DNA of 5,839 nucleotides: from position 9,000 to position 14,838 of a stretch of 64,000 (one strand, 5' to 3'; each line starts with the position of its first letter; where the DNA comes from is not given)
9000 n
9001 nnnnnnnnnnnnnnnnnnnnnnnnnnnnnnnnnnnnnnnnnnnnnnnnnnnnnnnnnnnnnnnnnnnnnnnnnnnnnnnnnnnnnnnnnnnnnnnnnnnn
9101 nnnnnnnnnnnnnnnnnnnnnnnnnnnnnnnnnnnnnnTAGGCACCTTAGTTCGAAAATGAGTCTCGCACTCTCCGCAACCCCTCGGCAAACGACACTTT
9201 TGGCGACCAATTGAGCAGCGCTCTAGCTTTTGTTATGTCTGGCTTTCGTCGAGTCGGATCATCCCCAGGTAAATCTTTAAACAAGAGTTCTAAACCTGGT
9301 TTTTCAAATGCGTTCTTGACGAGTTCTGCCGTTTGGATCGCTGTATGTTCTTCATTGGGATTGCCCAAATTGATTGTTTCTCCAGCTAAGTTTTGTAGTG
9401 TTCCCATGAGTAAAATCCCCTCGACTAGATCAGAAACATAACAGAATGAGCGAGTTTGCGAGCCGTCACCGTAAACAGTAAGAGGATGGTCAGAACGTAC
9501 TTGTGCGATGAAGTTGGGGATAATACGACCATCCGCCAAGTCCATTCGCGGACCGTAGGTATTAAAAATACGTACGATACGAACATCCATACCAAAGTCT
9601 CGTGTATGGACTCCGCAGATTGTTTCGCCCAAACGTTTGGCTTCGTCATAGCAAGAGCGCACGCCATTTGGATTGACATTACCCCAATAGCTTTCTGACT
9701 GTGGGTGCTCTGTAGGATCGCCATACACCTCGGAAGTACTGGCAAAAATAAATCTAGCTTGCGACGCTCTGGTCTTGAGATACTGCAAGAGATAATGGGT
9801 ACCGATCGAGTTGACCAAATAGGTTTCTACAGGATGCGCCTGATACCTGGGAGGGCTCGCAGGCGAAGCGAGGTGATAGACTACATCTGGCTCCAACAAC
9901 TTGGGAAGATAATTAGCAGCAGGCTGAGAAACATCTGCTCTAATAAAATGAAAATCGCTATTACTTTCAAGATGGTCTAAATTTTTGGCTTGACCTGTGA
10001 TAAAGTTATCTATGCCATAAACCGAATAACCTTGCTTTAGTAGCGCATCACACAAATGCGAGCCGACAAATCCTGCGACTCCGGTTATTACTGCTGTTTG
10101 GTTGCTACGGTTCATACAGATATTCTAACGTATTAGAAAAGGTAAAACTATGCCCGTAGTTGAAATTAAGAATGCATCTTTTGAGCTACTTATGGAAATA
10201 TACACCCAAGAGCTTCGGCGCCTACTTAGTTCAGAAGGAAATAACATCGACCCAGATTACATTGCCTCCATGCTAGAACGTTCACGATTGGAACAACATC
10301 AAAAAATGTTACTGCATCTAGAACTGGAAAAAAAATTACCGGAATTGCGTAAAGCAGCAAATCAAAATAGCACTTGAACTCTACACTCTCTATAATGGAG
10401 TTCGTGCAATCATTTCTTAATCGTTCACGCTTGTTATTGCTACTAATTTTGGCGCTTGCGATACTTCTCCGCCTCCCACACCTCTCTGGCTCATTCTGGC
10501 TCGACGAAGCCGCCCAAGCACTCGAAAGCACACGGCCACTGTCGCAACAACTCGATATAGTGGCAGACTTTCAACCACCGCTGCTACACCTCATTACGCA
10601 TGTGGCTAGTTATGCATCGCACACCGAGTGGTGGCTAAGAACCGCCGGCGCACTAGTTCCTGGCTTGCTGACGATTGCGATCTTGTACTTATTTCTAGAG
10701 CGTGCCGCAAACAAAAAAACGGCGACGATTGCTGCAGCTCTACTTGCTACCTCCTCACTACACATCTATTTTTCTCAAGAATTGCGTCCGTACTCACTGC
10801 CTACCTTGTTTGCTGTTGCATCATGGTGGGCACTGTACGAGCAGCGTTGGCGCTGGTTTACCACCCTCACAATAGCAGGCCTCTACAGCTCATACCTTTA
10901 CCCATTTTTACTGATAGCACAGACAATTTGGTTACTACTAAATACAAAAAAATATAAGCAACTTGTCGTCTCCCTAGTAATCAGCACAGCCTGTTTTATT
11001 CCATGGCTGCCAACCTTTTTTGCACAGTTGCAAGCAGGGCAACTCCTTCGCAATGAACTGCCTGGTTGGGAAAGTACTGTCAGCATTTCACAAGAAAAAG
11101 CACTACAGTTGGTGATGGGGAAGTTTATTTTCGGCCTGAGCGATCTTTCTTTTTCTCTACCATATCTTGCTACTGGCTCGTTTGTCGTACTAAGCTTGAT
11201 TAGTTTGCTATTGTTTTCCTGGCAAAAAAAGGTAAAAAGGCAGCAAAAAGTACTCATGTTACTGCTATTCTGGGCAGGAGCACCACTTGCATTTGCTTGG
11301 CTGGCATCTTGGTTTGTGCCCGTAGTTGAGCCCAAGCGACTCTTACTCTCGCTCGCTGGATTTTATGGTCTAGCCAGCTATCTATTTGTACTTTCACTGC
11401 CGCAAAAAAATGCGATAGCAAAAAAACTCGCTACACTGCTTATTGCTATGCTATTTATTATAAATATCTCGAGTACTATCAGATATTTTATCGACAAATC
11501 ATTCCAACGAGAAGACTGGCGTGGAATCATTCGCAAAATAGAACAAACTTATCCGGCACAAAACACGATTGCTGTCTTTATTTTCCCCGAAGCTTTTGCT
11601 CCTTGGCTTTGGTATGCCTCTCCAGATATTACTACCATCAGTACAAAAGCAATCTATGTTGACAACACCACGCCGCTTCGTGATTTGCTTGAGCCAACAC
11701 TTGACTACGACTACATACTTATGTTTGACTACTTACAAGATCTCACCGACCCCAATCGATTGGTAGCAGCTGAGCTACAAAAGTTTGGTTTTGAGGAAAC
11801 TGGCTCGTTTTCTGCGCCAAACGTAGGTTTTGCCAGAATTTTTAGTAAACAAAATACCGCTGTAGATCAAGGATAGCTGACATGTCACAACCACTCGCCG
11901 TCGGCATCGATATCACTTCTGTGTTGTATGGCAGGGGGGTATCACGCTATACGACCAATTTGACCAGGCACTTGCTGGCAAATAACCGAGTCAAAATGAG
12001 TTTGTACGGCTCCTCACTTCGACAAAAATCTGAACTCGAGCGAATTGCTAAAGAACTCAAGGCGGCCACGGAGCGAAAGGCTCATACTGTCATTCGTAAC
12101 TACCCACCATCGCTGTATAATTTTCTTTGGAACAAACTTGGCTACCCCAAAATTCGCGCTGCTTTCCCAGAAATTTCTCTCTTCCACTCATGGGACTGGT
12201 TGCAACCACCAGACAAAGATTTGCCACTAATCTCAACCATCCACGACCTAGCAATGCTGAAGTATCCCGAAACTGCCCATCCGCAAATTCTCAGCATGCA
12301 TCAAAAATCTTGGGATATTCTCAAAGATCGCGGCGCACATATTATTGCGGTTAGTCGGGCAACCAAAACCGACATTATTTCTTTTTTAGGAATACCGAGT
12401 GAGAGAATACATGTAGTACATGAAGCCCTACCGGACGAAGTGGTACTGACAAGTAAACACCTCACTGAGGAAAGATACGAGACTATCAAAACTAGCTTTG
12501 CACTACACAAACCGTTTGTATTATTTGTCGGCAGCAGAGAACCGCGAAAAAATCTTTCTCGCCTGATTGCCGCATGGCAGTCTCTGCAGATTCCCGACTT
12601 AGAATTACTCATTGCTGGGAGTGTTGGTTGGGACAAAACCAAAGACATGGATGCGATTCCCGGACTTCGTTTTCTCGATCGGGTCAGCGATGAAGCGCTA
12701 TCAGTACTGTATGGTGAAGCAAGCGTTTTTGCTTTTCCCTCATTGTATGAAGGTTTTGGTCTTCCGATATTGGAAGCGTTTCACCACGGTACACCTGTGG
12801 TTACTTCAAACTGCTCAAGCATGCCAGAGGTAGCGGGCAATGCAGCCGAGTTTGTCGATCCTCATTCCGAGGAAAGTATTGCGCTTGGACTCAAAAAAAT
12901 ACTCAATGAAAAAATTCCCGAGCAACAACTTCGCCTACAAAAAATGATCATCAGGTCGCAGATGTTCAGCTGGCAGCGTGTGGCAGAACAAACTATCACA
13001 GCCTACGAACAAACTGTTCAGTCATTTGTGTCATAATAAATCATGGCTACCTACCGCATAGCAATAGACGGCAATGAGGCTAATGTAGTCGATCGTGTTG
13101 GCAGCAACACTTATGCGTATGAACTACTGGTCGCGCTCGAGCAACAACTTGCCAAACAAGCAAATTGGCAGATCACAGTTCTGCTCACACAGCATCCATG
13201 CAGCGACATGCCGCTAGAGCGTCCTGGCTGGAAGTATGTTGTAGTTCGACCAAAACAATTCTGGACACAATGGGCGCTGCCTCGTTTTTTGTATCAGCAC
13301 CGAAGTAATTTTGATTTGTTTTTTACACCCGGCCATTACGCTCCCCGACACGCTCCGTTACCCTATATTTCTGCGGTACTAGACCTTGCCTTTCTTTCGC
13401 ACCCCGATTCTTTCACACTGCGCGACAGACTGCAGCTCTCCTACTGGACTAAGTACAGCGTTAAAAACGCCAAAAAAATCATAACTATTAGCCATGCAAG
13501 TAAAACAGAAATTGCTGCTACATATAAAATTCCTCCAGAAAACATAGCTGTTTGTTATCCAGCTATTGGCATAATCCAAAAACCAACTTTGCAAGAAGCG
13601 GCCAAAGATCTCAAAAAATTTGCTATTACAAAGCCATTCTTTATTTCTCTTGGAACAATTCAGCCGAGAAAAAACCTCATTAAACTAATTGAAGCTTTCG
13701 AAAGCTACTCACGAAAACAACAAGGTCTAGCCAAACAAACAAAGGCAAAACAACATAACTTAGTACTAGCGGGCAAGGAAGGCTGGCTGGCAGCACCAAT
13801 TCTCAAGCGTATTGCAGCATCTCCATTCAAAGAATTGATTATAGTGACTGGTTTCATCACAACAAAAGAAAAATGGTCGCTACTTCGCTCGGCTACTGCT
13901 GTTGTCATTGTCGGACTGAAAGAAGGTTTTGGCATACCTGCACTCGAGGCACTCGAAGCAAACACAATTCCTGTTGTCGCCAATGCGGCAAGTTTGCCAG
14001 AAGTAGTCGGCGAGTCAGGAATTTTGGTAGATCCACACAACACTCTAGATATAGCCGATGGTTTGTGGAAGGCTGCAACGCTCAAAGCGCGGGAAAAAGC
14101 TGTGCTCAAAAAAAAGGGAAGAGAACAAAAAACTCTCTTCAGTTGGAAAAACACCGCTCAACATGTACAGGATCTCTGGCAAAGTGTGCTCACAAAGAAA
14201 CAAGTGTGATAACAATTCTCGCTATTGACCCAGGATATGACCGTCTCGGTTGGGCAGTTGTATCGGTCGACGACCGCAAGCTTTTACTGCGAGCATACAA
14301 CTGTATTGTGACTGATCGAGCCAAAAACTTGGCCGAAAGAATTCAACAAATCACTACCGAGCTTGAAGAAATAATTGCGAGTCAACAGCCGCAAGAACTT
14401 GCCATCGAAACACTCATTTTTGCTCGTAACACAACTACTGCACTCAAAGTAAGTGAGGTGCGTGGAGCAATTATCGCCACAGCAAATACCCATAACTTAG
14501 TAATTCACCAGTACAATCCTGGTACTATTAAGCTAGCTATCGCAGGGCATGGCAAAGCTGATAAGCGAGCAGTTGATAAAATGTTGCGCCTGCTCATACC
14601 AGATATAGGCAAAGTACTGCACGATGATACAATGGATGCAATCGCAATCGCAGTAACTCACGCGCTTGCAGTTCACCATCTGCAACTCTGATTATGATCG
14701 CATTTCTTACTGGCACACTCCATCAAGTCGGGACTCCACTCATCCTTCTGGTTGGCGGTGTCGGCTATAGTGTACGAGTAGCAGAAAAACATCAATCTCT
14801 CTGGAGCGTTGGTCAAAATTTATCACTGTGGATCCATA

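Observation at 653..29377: About 29-kb glycosylation super-island combining Wzy_C paralogs, GT-C/PMT-like enzymes, a PglC-like initiating transferase, UXS and ManC: candidate protein O-glycosylation / cell-surface glycopolymer system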

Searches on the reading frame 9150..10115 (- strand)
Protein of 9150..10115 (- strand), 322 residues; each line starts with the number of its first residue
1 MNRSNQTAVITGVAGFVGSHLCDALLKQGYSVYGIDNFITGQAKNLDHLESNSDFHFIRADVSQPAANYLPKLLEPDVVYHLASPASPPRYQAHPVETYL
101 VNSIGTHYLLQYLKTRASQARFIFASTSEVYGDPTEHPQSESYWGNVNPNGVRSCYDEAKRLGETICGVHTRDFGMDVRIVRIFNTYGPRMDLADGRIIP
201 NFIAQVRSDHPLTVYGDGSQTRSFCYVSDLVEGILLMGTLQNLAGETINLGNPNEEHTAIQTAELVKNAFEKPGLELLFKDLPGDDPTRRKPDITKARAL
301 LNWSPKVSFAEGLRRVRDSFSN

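Call 4: search_protein_families(library=pfam, proteins=[window:9150-10115:-], max_evalue=0.01)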
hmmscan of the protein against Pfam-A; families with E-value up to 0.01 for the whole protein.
window:9150-10115:- (322 aa): 7 families
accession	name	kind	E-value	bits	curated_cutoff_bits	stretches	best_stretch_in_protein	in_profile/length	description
PF01370.27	Epimerase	-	1.9e-57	194.9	20.9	1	9-251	2-240/240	NAD dependent epimerase/dehydratase family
PF16363.11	GDP_Man_Dehyd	-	1.3e-56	192.9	27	1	10-315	2-331/332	GDP-mannose 4,6 dehydratase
PF01073.25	3Beta_HSD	-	1.2e-09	38.1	22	1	9-234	1-225/280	3-beta hydroxysteroid dehydrogenase/isomerase family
PF07993.18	NAD_binding_4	-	1.2e-07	31.6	20.1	1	10-184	1-205/258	Male sterility protein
PF02719.21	Polysacc_synt_2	-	1e-06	28.6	20.2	1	9-127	2-128/293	Polysaccharide biosynthesis protein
PF04321.23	RmlD_sub_bind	-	1.4e-06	28.1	27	1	9-232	4-191/287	RmlD substrate binding domain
PF00106.31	adh_short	-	0.00028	20.8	26.6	1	6-66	1-62/195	short chain dehydrogenase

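Call 19: search_protein_families(library=ncbifam, proteins=[window:9150-10115:-], max_evalue=0.01)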
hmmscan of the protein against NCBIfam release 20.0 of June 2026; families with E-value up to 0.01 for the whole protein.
window:9150-10115:- (322 aa): 29 families (the best 25 are shown)
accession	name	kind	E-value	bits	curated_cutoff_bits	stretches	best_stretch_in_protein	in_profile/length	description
TIGR01181.1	dTDP_gluc_dehyt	equivalog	2.2e-37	128.8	365.1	1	9-316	3-307/321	dTDP-glucose 4,6-dehydratase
TIGR04180.1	EDH_00030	hypoth_equivalog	8.6e-34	116.9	475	1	9-305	2-294/297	NAD-dependent 4,6-dehydratase LegB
NF005998.1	PRK08125.1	equivalog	9.7e-32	110.1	777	1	5-318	315-647/649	bifunctional UDP-4-amino-4-deoxy-L-arabinose formyltransferase/UDP-glucuronic acid oxidase ArnA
NF011728.1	PRK15181.1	equivalog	6.4e-31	107.6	760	1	8-316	18-333/348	Vi polysaccharide biosynthesis UDP-N-acetylglucosaminuronic acid C-4 epimerase TviC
TIGR01179.1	galE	equivalog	6.8e-28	97.4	262.3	1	9-308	3-312/332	UDP-glucose 4-epimerase GalE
NF008872.0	PRK11908.1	equivalog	2.1e-27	96.1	294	1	8-269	4-270/349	bifunctional UDP-4-keto-pentose/UDP-xylose synthase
NF007490.0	PRK10084.1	subfamily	3.1e-22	79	649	1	9-316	4-330/361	dTDP-glucose 4,6-dehydratase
NF007582.0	PRK10217.1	equivalog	4.9e-22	78.5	698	1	8-316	4-327/355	dTDP-glucose 4,6-dehydratase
TIGR02622.1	CDP_4_6_dhtase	equivalog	2.5e-21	76.2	278.45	1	5-317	4-327/352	CDP-glucose 4,6-dehydratase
NF007956.0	PRK10675.1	subfamily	1.1e-16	60.9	394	1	9-304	4-313/338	UDP-glucose 4-epimerase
TIGR01472.1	gmd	equivalog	2.1e-16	60.1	415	1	7-281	2-276/342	GDP-mannose 4,6-dehydratase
NF041015.1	UDPsulfquin_syn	equivalog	1.7e-15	56.9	575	2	191-277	229-317/384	UDP-sulfoquinovose synthase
TIGR02197.1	heptose_epim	equivalog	1e-12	47.9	274.6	1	9-253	2-244/316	ADP-glyceromanno-heptose 6-epimerase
NF047922.1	GDPFucSynFcl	equivalog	1e-11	44.9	500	1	118-320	96-301/308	GDP-L-fucose synthase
NF043036.1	ErythonDh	equivalog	1e-10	41.3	325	1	9-183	4-176/321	D-erythronate dehydrogenase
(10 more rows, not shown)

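Call 77: search_solved_structures(query=window:9150-10115:-, max_evalue=1e-20)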
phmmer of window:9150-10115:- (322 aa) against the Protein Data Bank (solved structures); distinct sequences matched with E-value up to 1e-20: 47.
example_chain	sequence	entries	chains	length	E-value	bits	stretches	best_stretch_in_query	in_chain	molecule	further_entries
4gll_A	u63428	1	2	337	1.9e-95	322.9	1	3-316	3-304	UDP-glucuronic acid decarboxylase 1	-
2b69_A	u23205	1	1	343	2e-95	322.8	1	3-316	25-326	UDP-glucuronate decarboxylase 1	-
4m55_A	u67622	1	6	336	1.5e-94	319.9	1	6-316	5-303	UDP-glucuronic acid decarboxylase 1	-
4lk3_A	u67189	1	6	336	2.1e-94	319.5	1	6-316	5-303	UDP-glucuronic acid decarboxylase 1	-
6zl6_A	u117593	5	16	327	1.7e-47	165.4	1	9-316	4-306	Epimerase domain-containing protein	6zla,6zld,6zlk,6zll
6zlj_A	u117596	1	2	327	3.6e-47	164.3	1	9-316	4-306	Epimerase domain-containing protein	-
7ys8_A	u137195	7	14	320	8.2e-40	140.1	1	8-320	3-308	UDP-glucose 4-epimerase | UDP-glucose 4-epimerase along with EC 5.1.3.2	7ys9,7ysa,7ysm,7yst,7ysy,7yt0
6pmh_A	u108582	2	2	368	1.6e-37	132.6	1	7-319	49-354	UDP-glucose 4-epimerase related protein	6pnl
3ru9_A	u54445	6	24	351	2.9e-31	112.1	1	5-315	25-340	WbgU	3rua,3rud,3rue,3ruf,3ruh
3ru7_A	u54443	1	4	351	2.9e-31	112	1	5-315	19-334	WbgU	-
3lu1_A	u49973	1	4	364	3.3e-31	111.9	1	5-315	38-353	WbgU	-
4zrm_A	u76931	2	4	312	3.8e-31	111.6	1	5-318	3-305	UDP-glucose 4-epimerase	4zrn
3ruc_A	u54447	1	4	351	3.9e-31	111.6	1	5-315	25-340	WbgU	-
6wjb_A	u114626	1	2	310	9.1e-31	110.4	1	6-315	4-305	NAD-dependent epimerase/dehydratase family protein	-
6wj9_A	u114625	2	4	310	4.1e-30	108.2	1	6-315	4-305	NAD-dependent epimerase/dehydratase family protein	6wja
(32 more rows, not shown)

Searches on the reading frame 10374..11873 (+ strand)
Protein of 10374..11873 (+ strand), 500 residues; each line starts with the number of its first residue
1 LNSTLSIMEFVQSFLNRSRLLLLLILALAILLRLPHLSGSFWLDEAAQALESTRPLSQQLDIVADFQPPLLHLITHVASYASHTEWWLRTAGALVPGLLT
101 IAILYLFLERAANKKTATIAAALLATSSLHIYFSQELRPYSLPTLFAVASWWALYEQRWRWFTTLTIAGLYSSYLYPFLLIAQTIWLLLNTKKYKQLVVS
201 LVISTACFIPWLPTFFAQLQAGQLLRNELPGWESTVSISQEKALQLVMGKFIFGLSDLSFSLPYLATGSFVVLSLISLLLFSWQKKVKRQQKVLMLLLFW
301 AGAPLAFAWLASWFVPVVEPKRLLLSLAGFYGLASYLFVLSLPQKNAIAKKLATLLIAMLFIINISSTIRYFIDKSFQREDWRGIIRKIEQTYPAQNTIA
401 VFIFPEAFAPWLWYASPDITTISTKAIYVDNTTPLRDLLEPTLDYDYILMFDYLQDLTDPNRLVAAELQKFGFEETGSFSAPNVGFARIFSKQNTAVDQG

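Call 4: search_protein_families(library=pfam, proteins=[window:10374-11873:+], max_evalue=0.01)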
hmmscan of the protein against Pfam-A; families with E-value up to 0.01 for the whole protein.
window:10374-11873:+ (500 aa): 1 family
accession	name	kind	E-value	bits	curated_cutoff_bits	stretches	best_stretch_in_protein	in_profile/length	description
PF13231.12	PMT_2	-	9.7e-06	26.3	26.1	1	72-212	7-158/160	Dolichyl-phosphate-mannose-protein mannosyltransferase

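Call 19: search_protein_families(library=ncbifam, proteins=[window:10374-11873:+], max_evalue=0.01)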
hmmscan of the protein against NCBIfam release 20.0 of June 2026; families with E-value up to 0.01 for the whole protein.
window:10374-11873:+ (500 aa): 0 families

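Call 32: search_solved_structures(query=window:10374-11873:+, max_evalue=1)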
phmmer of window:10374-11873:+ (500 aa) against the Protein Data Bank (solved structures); distinct sequences matched with E-value up to 1: 0.

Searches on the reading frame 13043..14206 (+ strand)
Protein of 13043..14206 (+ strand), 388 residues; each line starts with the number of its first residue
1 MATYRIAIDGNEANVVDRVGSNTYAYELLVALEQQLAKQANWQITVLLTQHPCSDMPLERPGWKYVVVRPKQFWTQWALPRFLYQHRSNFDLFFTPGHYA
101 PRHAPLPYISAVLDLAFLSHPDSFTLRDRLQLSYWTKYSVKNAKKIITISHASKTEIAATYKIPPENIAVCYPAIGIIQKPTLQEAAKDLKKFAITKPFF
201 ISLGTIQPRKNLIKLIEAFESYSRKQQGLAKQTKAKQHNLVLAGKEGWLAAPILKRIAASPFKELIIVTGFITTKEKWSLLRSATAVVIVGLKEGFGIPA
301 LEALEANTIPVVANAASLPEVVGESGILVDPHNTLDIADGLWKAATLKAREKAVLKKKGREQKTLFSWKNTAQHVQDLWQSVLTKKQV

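Call 4: search_protein_families(library=pfam, proteins=[window:13043-14206:+], max_evalue=0.01)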
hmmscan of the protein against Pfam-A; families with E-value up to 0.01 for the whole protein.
window:13043-14206:+ (388 aa): 5 families
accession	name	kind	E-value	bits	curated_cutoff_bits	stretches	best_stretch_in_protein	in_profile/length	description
PF00534.26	Glycos_transf_1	-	1.5e-21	77.2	26.4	1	195-361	13-171/172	Glycosyl transferases group 1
PF13692.12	Glyco_trans_1_4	-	1.3e-14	55.1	27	1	199-341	3-136/142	Glycosyl transferases group 1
PF13439.12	Glyco_transf_4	-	5.4e-07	30.2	28.5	1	20-175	3-166/170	Glycosyltransferase Family 4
PF13579.12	Glyco_trans_4_4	-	0.0015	19.3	29.7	1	20-171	2-155/158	Glycosyl transferase 4-like domain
PF20706.3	GT4-conflict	-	0.0018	17.8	26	1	232-317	227-314/385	Family 4 Glycosyltransferase in conflict systems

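Call 48: search_protein_families(library=ncbifam, proteins=[window:13043-14206:+], max_evalue=0.00001)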
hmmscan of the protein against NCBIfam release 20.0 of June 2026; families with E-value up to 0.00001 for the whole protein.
window:13043-14206:+ (388 aa): 10 families
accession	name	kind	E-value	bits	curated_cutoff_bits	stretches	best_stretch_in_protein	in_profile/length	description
TIGR04047.1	MSMEG_0565_glyc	hypoth_equivalog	2e-26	93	259.85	1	128-378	124-370/373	MSMEG_0565 family glycosyltransferase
TIGR02149.1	glgA_Coryne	subfamily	3.1e-15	56.2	302.4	1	130-383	131-391/391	glycogen synthase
NF038295.1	EPS_HpsP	equivalog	5.1e-13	48.8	550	1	82-382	85-387/388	hormogonium polysaccharide biosynthesis glycosyltransferase HpsP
TIGR03449.1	mycothiol_MshA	equivalog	2.8e-12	46.2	462.5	1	140-383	162-404/406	D-inositol-3-phosphate glycosyltransferase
TIGR03088.1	stp2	hypoth_equivalog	3.2e-10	39.6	409.05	1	192-383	189-374/374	TIGR03088 family PEP-CTERM/XrtA system glycosyltransferase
NF053787.1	GlcN_PG_synth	equivalog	4.4e-09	35.7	480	1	266-383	244-360/361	N-acetylglucosaminyl phosphatidylglycerol synthase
TIGR03999.1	thiol_BshA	equivalog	3.9e-08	32.6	273.7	1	132-383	134-374/375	N-acetyl-alpha-D-glucosaminyl L-malate synthase BshA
TIGR04157.1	glyco_rSAM_CFB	subfamily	1.1e-06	27.9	400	1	139-322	166-339/406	TIGR04157 family glycosyltransferase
NF041876.1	EPS_EpsE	equivalog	1.6e-06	27.6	400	1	253-370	265-384/389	exopolysaccharide biosynthesis GT4 family glycosyltransferase EpsE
TIGR02472.1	sucr_P_syn_N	equivalog_domain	9.9e-06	24.6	576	0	288-373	345-432/439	sucrose-phosphate synthase, putative, glycosyltransferase domain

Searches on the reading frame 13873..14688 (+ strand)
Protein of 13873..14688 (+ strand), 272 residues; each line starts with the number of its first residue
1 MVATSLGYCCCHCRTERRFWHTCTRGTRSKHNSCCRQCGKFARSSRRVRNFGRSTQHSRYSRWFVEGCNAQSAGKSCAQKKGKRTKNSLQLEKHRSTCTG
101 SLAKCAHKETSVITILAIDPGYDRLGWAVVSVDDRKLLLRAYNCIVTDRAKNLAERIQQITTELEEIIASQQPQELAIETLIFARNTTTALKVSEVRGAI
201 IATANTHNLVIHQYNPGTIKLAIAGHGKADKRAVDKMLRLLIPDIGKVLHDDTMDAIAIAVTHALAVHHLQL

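Call 4: search_protein_families(library=pfam, proteins=[window:13873-14688:+], max_evalue=0.01)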
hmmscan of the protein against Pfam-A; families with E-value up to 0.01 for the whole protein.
window:13873-14688:+ (272 aa): 1 family
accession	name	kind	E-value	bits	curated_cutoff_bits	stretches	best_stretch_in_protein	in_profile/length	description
PF02075.23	RuvC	-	2.4e-33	115.6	22.2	1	115-263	1-148/148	Crossover junction endodeoxyribonuclease RuvC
